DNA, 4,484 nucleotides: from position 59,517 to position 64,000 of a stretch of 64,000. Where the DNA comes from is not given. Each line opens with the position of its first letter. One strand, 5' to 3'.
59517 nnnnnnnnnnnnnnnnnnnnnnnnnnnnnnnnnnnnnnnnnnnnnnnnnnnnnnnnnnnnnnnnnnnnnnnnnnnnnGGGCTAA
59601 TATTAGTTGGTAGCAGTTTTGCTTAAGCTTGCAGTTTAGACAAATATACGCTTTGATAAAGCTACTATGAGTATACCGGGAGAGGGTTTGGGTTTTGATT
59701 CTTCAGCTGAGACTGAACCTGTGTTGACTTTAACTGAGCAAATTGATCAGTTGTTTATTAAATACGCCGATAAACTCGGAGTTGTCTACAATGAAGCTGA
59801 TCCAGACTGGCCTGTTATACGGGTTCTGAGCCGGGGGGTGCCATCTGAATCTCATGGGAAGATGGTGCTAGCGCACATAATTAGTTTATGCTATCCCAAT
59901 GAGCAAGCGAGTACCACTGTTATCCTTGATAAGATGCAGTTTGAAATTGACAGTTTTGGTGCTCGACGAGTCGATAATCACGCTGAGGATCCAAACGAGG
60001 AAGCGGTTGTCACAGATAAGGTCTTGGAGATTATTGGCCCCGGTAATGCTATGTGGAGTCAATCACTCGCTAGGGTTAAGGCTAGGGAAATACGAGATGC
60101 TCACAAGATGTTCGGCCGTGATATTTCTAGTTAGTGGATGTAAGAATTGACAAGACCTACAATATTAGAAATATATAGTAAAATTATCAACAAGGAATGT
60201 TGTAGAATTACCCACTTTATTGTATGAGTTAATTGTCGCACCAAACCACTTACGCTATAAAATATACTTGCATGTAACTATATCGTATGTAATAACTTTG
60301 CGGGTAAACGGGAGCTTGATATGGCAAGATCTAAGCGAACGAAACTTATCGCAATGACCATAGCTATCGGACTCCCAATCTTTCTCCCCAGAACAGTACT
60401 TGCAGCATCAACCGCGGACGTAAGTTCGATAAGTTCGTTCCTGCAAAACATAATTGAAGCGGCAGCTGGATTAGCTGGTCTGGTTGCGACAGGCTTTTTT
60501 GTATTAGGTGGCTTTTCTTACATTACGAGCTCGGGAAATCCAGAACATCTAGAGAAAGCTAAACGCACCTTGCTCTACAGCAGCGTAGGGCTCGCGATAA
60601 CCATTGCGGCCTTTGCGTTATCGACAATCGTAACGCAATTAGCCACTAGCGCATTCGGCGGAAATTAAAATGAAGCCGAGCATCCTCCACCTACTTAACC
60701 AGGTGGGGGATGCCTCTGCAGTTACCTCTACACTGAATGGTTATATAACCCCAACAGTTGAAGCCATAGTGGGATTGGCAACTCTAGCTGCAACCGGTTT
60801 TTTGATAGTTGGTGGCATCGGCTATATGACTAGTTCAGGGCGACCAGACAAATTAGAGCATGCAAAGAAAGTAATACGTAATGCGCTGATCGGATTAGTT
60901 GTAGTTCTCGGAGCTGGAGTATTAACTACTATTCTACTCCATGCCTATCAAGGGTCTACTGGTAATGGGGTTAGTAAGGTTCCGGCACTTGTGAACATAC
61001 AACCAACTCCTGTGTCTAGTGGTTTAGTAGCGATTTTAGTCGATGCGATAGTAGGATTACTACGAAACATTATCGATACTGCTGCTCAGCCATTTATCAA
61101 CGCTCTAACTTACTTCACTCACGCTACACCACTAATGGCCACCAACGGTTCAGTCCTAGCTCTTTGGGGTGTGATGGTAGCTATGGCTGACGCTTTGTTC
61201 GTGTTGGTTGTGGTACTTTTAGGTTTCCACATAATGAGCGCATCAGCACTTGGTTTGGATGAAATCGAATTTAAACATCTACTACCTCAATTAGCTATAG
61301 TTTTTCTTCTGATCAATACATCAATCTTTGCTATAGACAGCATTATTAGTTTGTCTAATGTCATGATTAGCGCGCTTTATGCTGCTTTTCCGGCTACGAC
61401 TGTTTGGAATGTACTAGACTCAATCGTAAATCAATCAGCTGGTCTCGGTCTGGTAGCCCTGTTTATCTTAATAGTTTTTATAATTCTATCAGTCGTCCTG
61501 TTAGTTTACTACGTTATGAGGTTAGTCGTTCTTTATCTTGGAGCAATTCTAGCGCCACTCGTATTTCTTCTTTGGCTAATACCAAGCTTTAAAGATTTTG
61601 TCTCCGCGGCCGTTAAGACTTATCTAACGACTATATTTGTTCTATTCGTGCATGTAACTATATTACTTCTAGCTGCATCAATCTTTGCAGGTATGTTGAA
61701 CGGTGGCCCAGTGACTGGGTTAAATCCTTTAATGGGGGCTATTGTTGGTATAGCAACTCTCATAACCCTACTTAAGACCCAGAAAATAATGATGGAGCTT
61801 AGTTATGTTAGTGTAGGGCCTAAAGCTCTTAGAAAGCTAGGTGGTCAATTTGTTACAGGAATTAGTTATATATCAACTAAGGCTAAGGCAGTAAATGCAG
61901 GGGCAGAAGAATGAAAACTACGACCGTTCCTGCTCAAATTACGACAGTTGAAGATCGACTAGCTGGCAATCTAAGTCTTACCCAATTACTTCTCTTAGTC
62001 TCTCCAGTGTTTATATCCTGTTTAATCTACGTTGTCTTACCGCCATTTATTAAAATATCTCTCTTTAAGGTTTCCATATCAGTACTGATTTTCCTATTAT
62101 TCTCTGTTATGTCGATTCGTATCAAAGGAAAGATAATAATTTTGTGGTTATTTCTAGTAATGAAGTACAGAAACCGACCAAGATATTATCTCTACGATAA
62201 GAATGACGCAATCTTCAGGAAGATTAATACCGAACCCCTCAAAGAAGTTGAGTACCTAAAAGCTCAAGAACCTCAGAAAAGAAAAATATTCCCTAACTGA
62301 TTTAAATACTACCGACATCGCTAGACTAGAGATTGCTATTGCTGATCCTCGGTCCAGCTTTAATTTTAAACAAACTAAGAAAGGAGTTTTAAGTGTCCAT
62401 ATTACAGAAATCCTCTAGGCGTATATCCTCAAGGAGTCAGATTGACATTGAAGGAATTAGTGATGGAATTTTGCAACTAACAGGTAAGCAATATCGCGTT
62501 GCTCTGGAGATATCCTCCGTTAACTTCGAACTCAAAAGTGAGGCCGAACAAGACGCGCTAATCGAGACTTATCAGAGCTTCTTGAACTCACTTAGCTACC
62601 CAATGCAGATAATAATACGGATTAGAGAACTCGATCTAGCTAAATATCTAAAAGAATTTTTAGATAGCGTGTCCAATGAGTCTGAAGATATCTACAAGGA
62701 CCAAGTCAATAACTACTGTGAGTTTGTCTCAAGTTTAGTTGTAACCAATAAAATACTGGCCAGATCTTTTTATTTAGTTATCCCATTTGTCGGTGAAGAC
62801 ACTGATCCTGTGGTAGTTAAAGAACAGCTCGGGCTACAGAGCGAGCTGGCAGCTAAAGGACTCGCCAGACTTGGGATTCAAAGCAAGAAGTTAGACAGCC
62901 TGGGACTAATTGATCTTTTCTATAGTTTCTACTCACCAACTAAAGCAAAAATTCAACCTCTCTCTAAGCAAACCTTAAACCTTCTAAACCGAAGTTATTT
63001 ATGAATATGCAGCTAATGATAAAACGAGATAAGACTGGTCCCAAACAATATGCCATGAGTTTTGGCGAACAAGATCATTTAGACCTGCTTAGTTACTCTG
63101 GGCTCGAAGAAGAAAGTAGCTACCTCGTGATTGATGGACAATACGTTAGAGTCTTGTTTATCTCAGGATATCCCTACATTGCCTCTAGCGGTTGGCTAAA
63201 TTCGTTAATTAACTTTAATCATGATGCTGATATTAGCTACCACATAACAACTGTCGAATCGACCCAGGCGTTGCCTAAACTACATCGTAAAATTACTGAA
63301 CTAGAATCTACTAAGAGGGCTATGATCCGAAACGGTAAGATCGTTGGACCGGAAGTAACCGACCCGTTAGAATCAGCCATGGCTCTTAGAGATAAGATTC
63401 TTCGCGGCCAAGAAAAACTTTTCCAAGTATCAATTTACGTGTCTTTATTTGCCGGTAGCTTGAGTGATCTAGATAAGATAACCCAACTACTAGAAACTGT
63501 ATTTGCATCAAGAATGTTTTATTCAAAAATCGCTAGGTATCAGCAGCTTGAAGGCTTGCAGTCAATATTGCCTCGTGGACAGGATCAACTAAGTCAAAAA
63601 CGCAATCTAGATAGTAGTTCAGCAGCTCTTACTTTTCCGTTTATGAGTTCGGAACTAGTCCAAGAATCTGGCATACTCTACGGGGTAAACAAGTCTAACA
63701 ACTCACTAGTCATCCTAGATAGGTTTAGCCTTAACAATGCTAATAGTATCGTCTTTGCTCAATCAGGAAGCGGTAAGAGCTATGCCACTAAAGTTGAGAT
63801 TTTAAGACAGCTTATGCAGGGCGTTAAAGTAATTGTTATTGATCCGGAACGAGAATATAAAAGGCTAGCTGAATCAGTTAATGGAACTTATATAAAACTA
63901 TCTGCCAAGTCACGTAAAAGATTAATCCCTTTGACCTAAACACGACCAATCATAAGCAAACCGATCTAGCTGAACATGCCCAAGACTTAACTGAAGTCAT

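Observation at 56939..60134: Tandem array of six diverged paralogous small acidic proteins abutting the T4SS-like operon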

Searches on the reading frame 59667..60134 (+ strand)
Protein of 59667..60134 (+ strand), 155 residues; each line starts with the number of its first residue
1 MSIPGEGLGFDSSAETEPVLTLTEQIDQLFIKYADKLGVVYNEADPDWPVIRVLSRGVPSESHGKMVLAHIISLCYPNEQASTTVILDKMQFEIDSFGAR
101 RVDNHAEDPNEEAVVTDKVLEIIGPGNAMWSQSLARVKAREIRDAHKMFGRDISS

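Call 4: search_protein_families(library=pfam, proteins=[window:59667-60134:+], max_evalue=1)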
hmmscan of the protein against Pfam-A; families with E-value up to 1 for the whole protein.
window:59667-60134:+ (155 aa): 0 families

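Call 12: search_protein_families(library=ncbifam, proteins=[window:59667-60134:+], max_evalue=1)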
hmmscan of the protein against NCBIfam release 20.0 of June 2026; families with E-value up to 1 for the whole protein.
window:59667-60134:+ (155 aa): 0 families

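Call 13: search_protein_families(library=phrogs, proteins=[window:59667-60134:+], max_evalue=1)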
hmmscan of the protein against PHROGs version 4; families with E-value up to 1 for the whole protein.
window:59667-60134:+ (155 aa): 0 families

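Call 14: search_protein_families(library=padloc, proteins=[window:59667-60134:+], max_evalue=1)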
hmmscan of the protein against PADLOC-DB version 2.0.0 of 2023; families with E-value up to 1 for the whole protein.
window:59667-60134:+ (155 aa): 0 families

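Call 72: predict_structure(alignment_id=A7)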
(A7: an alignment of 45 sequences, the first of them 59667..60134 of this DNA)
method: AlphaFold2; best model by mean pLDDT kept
length: 155 residues; sequences in the alignment: 45
mean_pLDDT: 87.5   pTM: 0.80
mean pLDDT of the five models: 87.5, 86.6, 86.3, 86.3, 85.6
residues with pLDDT >= 90: 111; 70-90: 21; 50-70: 16; < 50: 7
segments of 3 or more residues with pLDDT < 50: none
pLDDT, mean of each block of 10 residues (from residue 1): 52 67 95 97 93 96 93 95 95 94 81 92 89 97 91 56
secondary structure, 60 per line:
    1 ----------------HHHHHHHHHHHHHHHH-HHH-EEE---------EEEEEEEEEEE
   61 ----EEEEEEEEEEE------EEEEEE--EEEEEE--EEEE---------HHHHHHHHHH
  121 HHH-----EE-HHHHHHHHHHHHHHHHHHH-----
elements in order: H17-32 E38-40 E50-60 E65-75 E82-87 E90-95 E98-101 H111-123 H132-150

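Call 74: fold_search(model_id=the predicted structure, library=pdb)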
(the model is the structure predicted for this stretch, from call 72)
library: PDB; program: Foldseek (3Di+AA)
matches with E <= 10: 323; with E <= 0.001: 0
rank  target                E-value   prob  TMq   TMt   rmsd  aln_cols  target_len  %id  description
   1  7wt4_D                2.6e-01  0.14  0.13  0.12  14.4       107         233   16  Crystal structure of HLA-A*2402 complexed with 8-mer Influenza PB1 peptide (released 2022-06-22)
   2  3c5p_A                5.0e-01  0.25  0.26  0.22   9.6       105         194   10  Crystal structure of BAS0735, a protein of unknown function from Bacillus anthracis str. Sterne (released 2008-02-19)
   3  1ed3_A                5.0e-01  0.13  0.17  0.12  13.7       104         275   14  CRYSTAL STRUCTURE OF RAT MINOR HISTOCOMPATIBILITY ANTIGEN COMPLEX RT1-AA/MTF-E. (released 2001-02-28)
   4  2e7l_E                5.3e-01  0.15  0.18  0.16  12.2       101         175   12  Structure of a high-affinity mutant of the 2C TCR in complex with Ld/QL9 (released 2007-04-24)
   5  4gwp_F                6.0e-01  0.05  0.15  0.12  18.9       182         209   13  Structure of the Mediator Head Module from S. cerevisiae (released 2012-10-31)
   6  8tq5_A                6.3e-01  0.12  0.16  0.10  14.9       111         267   12  Crystal structure of Fab DX17 in complex with MHC-I (HLA-B*44:05) (released 2025-02-05)
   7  9gco_F                6.7e-01  0.35  0.24  0.27   8.1        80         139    9  Xenorhabdus bovienii Thioredoxin complex with Rhs toxin TreX and immunity protein TriX (released 2024-12-04)
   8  5nyg_F                6.7e-01  0.23  0.29  0.20  20.4       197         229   10  Anbu (Gly-1) mutant from Hyphomicrobium sp. strain MC1 - SG P2(1)2(1)2(1) (released 2017-05-24)
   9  8s2m_A                6.7e-01  0.21  0.22  0.25   8.3        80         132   10  Xenorhabdus bovienii Rhs C-terminal toxin TreX complex with TriX immunity protein (released 2024-12-04)
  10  7s6m_B                6.7e-01  0.09  0.18  0.08  11.4        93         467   11  Human PARP1 deltaV687-E688 bound to a DNA double strand break. (released 2022-06-29)
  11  7s6m_D                6.7e-01  0.09  0.18  0.08  11.4        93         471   11  Human PARP1 deltaV687-E688 bound to a DNA double strand break. (released 2022-06-29)
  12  1zt7_A                6.7e-01  0.08  0.14  0.10  15.8       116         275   11  crystal structure of class I MHC H-2Kk in complex with a nonapeptide (released 2005-10-18)
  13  5f1i_D                7.5e-01  0.13  0.18  0.12  15.5       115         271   13  MHC with 9-mer peptide (released 2016-11-30)
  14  5u98_A                7.9e-01  0.12  0.16  0.10  14.6       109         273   10  The crystal structure of a self-peptide complexed to Abacavir and HLA-B*57:01 (released 2017-07-19)
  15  7s81_H                7.9e-01  0.08  0.18  0.14  11.2        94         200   10  Structure of human PARP1 domains (Zn1, Zn3, WGR, HD) bound to a DNA double strand break. (released 2022-06-29)
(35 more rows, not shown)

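Call 84: find_related_loci(query=window:59667-60134:+, collection=viral_contigs, flank=8000)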
Query window:59667-60134:+ (155 aa) in viral_contigs; peptide patterns used: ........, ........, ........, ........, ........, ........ (x = any residue, [..] = any of these).
2 stretches matched a pattern, but none encodes a relative of the query by tblastn (E <= 1e-3).

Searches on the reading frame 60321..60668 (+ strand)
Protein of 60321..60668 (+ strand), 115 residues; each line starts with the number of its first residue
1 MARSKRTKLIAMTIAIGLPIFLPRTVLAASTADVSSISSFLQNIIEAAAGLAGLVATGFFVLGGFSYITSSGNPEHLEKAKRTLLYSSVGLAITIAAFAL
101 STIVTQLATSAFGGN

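Call 5: search_protein_families(library=pfam, proteins=[window:60321-60668:+], max_evalue=0.1)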
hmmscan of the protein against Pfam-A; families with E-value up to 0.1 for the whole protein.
window:60321-60668:+ (115 aa): 2 families
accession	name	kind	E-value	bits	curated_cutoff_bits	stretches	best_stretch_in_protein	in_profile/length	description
PF18895.5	T4SS_pilin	-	1.4e-12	47.9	26.6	1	34-103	2-70/71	Type IV secretion system pilin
PF04235.18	DUF418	-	0.082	13.3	23.6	0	5-57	12-67/163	Protein of unknown function (DUF418)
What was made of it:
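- On Patescibacteria VirB2 pilin arrays: PF18895 is found only in 60321-60668 and 60670-61914 (call 5).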

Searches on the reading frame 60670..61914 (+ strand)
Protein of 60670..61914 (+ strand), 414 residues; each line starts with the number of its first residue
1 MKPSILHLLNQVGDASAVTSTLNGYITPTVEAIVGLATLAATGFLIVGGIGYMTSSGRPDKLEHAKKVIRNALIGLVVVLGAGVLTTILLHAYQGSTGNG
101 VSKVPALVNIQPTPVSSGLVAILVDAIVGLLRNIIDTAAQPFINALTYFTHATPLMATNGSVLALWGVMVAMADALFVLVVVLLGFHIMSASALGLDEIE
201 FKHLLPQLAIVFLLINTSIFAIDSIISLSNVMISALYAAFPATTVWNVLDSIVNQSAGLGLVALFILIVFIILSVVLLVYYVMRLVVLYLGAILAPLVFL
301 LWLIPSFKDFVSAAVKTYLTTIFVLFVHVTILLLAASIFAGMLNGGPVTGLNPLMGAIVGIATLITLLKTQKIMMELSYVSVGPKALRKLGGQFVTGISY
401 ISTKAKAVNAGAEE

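Call 5: search_protein_families(library=pfam, proteins=[window:60670-61914:+], max_evalue=0.1)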
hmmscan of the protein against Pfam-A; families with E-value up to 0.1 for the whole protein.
window:60670-61914:+ (414 aa): 1 family
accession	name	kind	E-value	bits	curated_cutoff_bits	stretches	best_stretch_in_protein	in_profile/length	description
PF18895.5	T4SS_pilin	-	1.5e-09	38.2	26.6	1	20-89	3-71/71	Type IV secretion system pilin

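Call 12: search_protein_families(library=ncbifam, proteins=[window:60670-61914:+], max_evalue=1)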
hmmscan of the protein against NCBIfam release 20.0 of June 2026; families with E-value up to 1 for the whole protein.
window:60670-61914:+ (414 aa): 2 families
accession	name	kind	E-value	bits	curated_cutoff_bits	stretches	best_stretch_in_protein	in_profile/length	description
NF045849.1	ICE_MMCAP2_0565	equivalog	5.9e-08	32.3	40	1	17-90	4-77/80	Mbov_0395 family pilin-like conjugal transfer protein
NF046089.1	CD3337_EF1877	subfamily_domain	0.00067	18.6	120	1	261-375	310-420/450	CD3337/EF1877 family mobilome membrane protein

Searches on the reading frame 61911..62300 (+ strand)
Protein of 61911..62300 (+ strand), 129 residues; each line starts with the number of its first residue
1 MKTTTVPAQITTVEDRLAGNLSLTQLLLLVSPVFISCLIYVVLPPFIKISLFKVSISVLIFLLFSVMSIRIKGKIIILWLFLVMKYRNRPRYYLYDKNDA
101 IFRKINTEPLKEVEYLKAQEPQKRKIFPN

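Call 5: search_protein_families(library=pfam, proteins=[window:61911-62300:+], max_evalue=0.1)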
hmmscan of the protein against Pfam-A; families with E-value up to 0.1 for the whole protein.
window:61911-62300:+ (129 aa): 2 families
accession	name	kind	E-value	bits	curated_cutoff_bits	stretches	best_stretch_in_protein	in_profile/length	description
PF12666.12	PrgI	-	1.3e-06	29.2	27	1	6-91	2-87/91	PrgI family protein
PF04479.18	RTA1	-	0.019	14.9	24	1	19-71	26-83/208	RTA1 like protein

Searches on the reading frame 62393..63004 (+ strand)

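Call 5: search_protein_families(library=pfam, proteins=[window:62393-63004:+], max_evalue=0.1)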
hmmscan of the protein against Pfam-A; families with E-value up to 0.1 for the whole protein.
window:62393-63004:+ (203 aa): 0 families

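Call 12: search_protein_families(library=ncbifam, proteins=[window:62393-63004:+], max_evalue=1)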
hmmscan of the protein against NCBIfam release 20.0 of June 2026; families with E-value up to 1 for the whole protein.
window:62393-63004:+ (203 aa): 3 families
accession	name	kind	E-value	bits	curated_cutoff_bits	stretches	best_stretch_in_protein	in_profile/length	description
NF045975.1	VirB4_plasma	equivalog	1.8e-10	39.2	590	1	28-189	125-284/894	Mbov_0397 family ICE element conjugal transfer ATPase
NF045971.1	conju_CD1110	equivalog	3e-10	39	325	1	22-184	11-171/752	VirB4-like conjugal transfer ATPase, CD1110 family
NF041427.1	TrsD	subfamily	2.6e-05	24.1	200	1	36-116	38-128/201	TrsD/TraD family conjugative transfer protein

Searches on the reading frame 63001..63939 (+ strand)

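Call 5: search_protein_families(library=pfam, proteins=[window:63001-63939:+], max_evalue=0.1)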
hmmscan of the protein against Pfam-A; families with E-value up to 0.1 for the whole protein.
window:63001-63939:+ (312 aa): 5 families
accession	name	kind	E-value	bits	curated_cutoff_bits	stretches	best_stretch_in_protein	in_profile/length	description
PF01935.23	DUF87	-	1.9e-08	35.1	23.2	1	250-292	27-71/220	Helicase HerA, central domain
PF19044.6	P-loop_TraG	-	1.4e-07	30.9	25.8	1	243-303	26-86/413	TraG P-loop domain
PF12846.13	AAA_10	-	5.6e-05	22.8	27.5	1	245-292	20-67/362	AAA-like domain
PF00270.35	DEAD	-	0.0019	18.4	26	1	245-285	13-56/167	DEAD/DEAH box helicase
PF03135.19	CagE_TrbE_VirB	-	0.013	15.9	21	1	45-109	62-126/204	CagE, TrbE, VirB family, component of type IV transporter system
